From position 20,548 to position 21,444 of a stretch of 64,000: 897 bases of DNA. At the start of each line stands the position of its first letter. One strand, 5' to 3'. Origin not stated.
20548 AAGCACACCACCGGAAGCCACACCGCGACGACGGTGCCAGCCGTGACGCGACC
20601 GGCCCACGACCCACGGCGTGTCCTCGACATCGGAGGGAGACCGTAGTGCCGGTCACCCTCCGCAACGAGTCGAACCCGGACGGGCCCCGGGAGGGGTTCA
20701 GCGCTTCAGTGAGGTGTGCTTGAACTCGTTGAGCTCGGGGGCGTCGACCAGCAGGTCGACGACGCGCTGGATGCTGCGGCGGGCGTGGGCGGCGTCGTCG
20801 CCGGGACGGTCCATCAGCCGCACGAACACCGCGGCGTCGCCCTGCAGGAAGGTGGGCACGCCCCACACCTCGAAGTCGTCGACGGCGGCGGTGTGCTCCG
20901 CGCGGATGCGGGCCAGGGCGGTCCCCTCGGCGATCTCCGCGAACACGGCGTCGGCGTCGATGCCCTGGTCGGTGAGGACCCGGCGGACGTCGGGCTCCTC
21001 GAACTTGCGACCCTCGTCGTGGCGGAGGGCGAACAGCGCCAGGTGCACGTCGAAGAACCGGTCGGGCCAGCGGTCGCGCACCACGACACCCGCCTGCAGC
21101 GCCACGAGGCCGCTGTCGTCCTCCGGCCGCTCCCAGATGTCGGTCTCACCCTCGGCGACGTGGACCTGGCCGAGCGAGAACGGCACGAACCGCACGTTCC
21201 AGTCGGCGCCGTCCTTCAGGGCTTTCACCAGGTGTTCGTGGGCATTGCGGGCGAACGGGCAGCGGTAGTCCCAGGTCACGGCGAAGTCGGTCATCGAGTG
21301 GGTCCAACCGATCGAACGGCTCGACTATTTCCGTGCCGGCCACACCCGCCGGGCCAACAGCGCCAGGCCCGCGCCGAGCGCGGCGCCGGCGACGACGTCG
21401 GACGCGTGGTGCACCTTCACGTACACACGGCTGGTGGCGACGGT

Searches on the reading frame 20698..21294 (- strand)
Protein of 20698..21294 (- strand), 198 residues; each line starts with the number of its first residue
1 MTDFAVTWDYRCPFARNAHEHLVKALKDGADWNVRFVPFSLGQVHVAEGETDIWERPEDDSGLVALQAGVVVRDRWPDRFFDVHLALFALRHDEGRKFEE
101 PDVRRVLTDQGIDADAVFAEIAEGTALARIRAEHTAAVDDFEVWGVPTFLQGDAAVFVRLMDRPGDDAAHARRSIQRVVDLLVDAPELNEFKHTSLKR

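Call 14: search_protein_families(library=pfam, proteins=[window:20698-21294:-])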
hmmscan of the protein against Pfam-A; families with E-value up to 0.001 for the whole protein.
window:20698-21294:- (198 aa): 1 family
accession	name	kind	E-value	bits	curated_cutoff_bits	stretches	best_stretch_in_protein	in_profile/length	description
PF01323.26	DSBA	-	5.2e-10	39.9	25.6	1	85-157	106-178/191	DSBA-like thioredoxin domain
